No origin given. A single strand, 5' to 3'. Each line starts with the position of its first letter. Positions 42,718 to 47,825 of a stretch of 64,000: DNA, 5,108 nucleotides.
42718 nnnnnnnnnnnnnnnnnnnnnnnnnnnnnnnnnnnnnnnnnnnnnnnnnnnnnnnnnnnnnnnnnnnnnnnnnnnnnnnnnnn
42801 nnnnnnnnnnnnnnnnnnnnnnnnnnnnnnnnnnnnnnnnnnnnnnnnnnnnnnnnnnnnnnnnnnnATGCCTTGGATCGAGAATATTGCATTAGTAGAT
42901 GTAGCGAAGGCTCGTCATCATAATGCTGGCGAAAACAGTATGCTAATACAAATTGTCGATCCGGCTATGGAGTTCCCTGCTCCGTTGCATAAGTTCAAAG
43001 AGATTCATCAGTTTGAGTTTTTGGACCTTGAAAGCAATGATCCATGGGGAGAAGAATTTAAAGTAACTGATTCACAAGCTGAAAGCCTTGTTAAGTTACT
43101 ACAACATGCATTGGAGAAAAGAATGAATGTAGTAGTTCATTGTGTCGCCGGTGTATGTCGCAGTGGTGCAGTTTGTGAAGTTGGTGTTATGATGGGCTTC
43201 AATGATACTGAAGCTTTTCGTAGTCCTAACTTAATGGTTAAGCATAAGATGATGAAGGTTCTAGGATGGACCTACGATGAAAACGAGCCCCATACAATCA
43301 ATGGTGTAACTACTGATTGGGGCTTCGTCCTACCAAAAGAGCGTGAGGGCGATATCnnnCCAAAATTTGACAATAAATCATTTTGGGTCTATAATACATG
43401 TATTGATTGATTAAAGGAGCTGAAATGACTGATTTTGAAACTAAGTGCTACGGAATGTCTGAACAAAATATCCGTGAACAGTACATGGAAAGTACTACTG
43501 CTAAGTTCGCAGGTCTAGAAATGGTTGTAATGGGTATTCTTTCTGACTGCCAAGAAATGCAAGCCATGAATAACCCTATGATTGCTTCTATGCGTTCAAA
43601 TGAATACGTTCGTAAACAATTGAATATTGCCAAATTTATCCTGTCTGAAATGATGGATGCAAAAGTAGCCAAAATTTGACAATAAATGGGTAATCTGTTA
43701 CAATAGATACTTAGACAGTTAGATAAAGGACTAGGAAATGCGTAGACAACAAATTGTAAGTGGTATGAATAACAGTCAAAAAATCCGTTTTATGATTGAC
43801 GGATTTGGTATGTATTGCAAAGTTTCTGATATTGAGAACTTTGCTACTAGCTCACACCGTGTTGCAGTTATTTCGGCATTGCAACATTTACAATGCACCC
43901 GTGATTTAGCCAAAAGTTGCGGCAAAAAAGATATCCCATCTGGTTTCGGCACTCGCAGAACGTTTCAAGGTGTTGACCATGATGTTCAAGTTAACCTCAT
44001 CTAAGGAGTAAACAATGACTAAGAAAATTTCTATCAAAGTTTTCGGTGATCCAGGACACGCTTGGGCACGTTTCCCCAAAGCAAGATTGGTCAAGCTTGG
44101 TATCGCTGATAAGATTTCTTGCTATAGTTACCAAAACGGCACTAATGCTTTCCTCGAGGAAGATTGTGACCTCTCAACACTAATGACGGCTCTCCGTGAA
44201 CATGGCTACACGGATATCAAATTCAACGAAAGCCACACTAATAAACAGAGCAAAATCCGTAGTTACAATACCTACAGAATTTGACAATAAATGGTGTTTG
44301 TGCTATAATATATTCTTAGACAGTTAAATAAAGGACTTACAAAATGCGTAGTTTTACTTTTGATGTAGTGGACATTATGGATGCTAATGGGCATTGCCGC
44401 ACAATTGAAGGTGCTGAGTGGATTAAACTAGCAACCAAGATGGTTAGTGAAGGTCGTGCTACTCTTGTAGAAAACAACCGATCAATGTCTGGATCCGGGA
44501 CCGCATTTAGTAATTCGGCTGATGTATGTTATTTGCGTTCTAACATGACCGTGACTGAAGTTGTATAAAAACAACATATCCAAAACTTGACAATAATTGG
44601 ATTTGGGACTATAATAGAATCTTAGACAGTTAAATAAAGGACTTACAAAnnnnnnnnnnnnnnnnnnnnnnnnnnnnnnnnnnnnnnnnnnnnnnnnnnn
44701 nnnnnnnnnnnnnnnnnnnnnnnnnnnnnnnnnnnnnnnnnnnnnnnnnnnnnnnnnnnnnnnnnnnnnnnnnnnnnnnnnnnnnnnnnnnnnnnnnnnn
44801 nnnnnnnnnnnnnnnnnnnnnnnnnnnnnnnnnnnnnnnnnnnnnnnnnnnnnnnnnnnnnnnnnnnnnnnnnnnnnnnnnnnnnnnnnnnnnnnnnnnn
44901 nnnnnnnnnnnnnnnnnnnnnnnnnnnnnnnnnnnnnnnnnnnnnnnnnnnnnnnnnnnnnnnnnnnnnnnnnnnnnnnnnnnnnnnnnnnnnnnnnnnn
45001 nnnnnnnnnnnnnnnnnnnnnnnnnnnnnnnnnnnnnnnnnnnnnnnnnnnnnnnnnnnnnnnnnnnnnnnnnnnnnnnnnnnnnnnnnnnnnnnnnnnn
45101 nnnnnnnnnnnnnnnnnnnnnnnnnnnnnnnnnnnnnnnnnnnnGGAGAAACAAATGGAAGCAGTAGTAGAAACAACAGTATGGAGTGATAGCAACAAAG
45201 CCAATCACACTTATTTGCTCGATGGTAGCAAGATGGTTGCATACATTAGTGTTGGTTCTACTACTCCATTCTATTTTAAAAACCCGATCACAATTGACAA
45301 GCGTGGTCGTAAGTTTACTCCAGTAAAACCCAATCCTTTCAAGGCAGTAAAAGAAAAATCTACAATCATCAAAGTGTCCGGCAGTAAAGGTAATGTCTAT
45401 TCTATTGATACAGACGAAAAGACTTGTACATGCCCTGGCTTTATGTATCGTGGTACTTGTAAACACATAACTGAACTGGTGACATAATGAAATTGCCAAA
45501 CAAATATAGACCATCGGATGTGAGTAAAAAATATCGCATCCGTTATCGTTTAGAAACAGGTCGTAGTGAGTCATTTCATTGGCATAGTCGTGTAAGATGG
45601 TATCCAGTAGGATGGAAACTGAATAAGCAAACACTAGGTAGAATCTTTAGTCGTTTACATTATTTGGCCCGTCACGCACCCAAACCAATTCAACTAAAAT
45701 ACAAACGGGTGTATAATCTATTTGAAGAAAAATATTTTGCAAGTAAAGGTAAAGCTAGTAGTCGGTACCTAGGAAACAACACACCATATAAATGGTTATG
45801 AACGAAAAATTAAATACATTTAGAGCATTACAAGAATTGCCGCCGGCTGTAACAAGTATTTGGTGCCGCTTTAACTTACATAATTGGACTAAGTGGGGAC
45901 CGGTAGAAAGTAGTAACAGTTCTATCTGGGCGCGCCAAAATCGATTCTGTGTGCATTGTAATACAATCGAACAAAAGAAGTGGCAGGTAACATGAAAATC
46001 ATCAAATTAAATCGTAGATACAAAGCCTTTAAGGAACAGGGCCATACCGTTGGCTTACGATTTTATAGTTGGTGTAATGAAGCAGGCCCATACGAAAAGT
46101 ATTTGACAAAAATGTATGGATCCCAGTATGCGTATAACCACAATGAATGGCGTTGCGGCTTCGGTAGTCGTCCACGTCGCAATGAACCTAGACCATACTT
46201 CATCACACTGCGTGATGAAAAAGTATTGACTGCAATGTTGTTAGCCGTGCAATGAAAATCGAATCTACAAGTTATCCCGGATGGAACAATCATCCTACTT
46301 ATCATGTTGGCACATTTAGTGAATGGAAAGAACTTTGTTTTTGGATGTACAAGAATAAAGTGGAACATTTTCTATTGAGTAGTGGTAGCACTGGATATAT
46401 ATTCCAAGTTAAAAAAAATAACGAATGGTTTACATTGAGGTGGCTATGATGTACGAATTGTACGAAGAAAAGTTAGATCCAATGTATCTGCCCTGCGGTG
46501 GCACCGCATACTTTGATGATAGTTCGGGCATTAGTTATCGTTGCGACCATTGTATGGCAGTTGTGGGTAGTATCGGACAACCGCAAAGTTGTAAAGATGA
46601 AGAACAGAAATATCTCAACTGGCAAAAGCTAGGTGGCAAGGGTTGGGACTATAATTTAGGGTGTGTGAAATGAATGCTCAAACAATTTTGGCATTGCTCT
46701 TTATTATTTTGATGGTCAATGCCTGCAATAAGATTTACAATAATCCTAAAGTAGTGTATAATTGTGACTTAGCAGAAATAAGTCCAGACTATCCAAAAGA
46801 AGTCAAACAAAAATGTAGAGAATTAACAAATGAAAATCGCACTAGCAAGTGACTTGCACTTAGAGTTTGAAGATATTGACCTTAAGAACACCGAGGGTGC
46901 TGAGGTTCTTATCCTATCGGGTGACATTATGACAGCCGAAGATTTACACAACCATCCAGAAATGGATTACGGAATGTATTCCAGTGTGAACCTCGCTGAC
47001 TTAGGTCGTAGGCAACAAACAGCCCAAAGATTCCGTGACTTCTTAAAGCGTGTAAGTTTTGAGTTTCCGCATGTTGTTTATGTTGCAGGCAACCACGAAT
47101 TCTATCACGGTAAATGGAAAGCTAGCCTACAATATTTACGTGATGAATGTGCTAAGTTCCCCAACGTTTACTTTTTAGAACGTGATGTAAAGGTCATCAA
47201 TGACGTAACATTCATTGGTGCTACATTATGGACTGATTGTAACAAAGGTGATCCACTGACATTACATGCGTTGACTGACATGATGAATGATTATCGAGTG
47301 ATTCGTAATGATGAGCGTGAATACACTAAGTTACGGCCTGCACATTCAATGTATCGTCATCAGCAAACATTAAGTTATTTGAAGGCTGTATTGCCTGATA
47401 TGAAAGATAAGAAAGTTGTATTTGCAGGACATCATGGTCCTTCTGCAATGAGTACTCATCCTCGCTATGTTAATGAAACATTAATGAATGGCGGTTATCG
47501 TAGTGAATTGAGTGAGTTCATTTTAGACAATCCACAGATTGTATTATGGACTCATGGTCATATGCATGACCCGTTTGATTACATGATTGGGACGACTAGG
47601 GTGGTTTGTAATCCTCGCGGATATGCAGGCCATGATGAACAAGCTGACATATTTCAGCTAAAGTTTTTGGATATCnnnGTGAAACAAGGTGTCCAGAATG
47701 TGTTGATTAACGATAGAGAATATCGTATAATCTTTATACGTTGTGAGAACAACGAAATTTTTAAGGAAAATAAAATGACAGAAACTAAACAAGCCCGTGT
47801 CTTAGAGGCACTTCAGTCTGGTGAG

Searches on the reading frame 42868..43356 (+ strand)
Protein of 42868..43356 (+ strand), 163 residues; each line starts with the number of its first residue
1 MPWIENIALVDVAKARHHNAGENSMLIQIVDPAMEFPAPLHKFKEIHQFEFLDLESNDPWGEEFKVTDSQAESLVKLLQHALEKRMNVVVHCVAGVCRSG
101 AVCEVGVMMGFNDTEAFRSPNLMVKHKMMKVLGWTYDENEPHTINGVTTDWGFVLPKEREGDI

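Call 16: search_protein_families(library=pfam, proteins=[window:42868-43356:+], max_evalue=0.01)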
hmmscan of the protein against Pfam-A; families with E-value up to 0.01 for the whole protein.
window:42868-43356:+ (163 aa): 4 families
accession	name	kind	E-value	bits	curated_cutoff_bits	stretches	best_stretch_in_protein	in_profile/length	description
PF00782.25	DSPc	-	1.5e-06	28.5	33.5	1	47-105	38-93/133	Dual specificity phosphatase, catalytic domain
PF22785.1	Tc-R-P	-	3.2e-05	24.9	27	1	68-102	62-96/106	Polymorphic toxin system, DSP-PTPase phosphatase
PF22784.1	PTP-SAK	-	0.00022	21.7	27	1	65-122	67-126/153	Swiss Army Knife protein, DSP-PTPase phosphatase domain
PF00102.32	Y_phosphatase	-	0.00022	21.4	20.9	1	65-110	146-194/234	Protein-tyrosine phosphatase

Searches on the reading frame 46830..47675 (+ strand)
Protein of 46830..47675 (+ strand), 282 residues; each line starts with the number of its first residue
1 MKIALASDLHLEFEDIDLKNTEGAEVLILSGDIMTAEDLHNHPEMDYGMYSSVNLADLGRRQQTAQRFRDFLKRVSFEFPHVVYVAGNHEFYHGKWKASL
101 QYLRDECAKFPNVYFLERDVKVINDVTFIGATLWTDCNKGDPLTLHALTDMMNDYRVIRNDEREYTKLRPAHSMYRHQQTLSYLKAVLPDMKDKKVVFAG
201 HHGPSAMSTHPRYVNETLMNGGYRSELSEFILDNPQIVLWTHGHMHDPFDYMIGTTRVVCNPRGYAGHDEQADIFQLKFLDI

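Call 14: search_protein_families(library=pfam, proteins=[window:46830-47675:+], max_evalue=0.01)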
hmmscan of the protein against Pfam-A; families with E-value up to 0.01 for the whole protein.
window:46830-47675:+ (282 aa): 2 families
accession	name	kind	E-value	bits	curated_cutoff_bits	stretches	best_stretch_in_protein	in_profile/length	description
PF00149.33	Metallophos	-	1.9e-10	41.9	21.5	1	1-248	1-191/191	Calcineurin-like phosphoesterase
PF12850.12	Metallophos_2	-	0.00065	20.2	27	0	1-41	1-44/154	Calcineurin-like phosphoesterase superfamily domain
